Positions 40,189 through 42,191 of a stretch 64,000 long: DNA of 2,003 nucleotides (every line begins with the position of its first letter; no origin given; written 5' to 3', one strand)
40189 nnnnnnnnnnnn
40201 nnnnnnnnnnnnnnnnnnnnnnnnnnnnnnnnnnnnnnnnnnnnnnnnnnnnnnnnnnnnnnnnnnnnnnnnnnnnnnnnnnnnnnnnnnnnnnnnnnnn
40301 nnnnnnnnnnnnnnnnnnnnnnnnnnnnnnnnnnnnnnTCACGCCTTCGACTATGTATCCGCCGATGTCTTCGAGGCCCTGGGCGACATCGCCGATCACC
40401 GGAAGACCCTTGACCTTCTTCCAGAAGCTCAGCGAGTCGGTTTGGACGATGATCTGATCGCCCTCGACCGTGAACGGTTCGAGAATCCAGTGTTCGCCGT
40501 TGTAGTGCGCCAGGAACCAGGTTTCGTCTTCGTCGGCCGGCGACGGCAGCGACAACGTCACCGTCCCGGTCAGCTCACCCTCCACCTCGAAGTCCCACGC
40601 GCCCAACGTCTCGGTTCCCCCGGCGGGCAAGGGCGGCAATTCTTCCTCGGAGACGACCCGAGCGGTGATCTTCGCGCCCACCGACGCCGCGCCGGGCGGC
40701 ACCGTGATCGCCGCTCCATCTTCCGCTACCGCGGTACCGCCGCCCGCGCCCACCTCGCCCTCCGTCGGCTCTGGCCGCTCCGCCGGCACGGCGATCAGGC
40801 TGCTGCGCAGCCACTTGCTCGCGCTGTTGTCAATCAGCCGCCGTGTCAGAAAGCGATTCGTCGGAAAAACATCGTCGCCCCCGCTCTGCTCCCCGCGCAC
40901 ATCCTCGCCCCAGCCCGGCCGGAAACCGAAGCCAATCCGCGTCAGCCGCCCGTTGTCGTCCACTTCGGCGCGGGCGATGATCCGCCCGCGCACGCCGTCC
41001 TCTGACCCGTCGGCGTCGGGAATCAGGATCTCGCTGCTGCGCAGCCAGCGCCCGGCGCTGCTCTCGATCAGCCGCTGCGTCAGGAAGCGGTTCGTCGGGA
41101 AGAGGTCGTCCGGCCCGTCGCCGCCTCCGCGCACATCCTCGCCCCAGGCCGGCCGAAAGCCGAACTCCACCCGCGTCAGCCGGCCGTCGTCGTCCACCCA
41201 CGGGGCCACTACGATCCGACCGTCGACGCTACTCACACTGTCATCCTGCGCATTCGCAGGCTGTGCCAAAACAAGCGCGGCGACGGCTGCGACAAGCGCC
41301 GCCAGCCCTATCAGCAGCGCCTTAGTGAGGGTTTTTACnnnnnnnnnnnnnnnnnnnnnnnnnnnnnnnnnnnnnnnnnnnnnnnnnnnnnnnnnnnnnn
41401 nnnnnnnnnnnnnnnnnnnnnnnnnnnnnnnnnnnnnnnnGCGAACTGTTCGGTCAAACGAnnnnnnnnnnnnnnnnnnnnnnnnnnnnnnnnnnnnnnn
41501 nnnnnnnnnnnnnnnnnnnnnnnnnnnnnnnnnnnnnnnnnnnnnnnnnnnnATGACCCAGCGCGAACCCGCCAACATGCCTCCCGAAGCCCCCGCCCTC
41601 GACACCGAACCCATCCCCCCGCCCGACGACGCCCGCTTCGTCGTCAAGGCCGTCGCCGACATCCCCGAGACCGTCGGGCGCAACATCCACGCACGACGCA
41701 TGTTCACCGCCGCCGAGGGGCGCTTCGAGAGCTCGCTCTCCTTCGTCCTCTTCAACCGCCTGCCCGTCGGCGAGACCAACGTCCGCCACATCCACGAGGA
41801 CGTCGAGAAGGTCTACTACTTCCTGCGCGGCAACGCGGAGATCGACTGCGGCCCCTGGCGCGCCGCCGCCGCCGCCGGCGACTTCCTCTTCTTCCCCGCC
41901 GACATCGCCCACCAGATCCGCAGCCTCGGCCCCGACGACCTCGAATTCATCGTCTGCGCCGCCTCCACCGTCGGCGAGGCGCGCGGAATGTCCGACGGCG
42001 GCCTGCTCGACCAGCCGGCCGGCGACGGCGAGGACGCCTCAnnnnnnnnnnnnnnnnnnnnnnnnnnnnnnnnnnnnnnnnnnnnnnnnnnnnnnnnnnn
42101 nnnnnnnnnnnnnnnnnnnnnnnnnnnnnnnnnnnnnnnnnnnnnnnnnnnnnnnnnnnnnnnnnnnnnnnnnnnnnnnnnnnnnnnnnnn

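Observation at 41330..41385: G14 homopolymer between start codon and signal peptide of a giant RCC1-repeat surface protein: phase-variation switch or frameshifted allele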

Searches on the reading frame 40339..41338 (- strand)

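Call 25: find_related_loci(query=A1, collection=genome_contigs, flank=2500)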
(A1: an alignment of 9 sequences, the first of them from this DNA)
Query A1 (274 aa) in genome_contigs; peptide patterns used: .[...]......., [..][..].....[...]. (x = any residue, [..] = any of these).
27 stretches matched a pattern; 2 encode a relative of the query (tblastn E <= 1e-3); 2 distinct loci.
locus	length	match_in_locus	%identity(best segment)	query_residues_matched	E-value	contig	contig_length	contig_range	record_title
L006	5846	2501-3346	74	3-274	3e-118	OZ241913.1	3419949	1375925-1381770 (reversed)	MAG: Dehalococcoidia bacterium isolate 665203e5-4de3-409e-b258-c822a43d9238 genome assembly, chromosome: 1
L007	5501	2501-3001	72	1-163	3e-75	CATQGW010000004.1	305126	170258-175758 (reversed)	MAG: uncultured Dehalococcoidia bacterium isolate 6a0e96f9-4ae1-4976-a57e-aaa65d381751 genome assembly, contig: contig_4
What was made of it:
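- Tried and rejected: The genome scan found two loci (call 25).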

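Call 29: find_related_loci(query=A1, collection=metagenome_contigs, flank=1500)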
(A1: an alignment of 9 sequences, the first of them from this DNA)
Query A1 (274 aa) in metagenome_contigs; peptide patterns used: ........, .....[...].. (x = any residue, [..] = any of these).
194 stretches matched a pattern; 2 encode a relative of the query (tblastn E <= 1e-3); 2 distinct loci.
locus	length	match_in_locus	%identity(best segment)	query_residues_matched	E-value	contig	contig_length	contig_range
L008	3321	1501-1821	32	6-154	1e-9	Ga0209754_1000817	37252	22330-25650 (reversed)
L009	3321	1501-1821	32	6-154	1e-9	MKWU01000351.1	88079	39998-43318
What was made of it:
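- Tried and rejected: The JGI metagenome scan found only two 32%-identical loci, L008 and L009 (call 29).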

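Call 30: find_homologous_proteins(query=A1, max_evalue=0.00001)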
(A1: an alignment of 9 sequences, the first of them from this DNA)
Query A1 (9 sequences) (274 aa, profile of the alignment): 3 proteins with E <= 0.00001 among 8000 candidates.
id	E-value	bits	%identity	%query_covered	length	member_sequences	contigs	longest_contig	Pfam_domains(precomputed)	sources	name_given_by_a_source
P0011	2.6e-63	232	84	43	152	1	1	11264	-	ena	-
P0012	1.8e-35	141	40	54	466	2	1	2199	PF13540.13,PF25390.2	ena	-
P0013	1.3e-27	115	36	77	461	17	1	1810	PF13540.13,PF25390.2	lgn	-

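Call 73: search_protein_representatives(protein=window:40339-41338:-)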
Query: 333 residues. Proteins with E-value up to 0.001 (for the whole library): 99; up to 1e-10: 35; up to 1e-30: 6. The best 99 are listed.
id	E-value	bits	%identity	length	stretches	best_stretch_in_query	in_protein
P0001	1.5e-162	557.0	89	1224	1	36-333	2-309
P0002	2.6e-150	516.8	75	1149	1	7-333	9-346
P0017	3.6e-123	427.5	69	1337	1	7-318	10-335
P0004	9.1e-119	413.0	67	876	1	13-318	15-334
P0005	6.7e-74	265.5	49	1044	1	8-326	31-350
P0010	5.3e-48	180.4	64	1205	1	149-305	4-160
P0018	2.2e-30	122.4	44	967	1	36-305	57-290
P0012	1.5e-29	119.6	40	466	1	36-184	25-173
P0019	2.4e-24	102.6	47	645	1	179-330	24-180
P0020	4.6e-23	98.3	48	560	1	204-328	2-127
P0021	3.0e-22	95.7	42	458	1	186-311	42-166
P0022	1.4e-16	77.0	38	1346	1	2-192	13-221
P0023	2.2e-16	76.4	37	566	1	4-192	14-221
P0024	2.8e-16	76.1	37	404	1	3-193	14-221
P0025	3.6e-16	75.7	37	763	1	195-306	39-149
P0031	2.8e-15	72.8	42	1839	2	108-196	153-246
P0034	2.8e-14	69.4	38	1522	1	6-197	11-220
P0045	5.4e-11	58.7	41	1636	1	6-192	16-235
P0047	1.5e-10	57.2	39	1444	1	7-187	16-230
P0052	4.3e-10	55.7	40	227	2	109-186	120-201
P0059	6.4e-09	51.8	42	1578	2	115-188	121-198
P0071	1.6e-07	47.3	44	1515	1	109-198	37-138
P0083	1.1e-05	41.2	41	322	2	2-126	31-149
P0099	2.5e-04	36.8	52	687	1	8-165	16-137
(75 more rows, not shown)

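Call 77: list_cluster_members(proteins=[P0047, P0059, P0045, P0052, P0071, P0034, P0031, P0083, P0099, P0022])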
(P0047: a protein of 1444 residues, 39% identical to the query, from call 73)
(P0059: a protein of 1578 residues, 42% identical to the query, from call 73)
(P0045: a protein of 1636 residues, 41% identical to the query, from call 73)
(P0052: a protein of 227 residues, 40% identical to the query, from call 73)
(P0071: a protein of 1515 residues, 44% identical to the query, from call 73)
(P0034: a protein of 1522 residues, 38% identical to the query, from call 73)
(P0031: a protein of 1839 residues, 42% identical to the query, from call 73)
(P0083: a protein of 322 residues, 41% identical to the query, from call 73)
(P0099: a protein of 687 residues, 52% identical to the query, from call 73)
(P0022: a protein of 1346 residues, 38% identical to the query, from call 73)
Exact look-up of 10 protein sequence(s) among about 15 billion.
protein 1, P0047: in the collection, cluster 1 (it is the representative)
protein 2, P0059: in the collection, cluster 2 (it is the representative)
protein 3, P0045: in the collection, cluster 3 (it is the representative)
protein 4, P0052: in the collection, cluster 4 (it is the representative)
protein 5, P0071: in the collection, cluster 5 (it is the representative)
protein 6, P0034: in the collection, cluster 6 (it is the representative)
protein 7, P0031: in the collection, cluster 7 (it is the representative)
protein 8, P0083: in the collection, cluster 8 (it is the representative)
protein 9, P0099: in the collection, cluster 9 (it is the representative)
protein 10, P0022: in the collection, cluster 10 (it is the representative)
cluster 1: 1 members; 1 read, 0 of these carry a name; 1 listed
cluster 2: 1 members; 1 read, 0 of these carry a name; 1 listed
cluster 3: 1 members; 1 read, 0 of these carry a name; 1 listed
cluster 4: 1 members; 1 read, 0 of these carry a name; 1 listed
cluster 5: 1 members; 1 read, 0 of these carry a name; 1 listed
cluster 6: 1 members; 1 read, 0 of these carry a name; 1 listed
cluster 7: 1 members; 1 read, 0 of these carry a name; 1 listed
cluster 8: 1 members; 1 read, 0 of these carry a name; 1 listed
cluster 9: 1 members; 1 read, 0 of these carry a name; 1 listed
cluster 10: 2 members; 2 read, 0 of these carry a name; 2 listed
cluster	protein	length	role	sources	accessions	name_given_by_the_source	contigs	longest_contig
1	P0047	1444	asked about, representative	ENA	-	-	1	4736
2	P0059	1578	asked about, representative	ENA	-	-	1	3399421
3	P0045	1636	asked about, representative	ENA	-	-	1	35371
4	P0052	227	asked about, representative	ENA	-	-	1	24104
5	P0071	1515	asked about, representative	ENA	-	-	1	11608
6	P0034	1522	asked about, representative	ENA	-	-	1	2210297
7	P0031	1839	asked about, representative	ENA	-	-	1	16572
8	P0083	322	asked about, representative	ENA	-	-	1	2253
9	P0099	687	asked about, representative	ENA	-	-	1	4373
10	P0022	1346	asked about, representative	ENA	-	-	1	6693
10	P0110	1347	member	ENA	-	-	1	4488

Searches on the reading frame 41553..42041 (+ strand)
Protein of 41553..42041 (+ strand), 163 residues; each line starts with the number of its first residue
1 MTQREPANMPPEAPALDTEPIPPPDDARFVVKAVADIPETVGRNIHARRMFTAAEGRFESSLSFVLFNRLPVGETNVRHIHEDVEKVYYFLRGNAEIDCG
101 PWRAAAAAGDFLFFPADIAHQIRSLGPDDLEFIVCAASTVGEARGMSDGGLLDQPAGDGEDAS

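Call 7: search_protein_families(library=pfam, proteins=[window:41553-42041:+], max_evalue=0.01)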
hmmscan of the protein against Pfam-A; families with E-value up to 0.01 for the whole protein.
window:41553-42041:+ (163 aa): 1 family
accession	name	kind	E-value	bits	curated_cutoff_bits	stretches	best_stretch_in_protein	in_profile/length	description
PF07883.17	Cupin_2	-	1.7e-09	37.7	27.2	1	69-134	4-68/70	Cupin domain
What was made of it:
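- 41553..42044 (+): Divergently transcribed cupin gene, which bounds the ~200-bp control region. Shown for synteny. Call 7.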
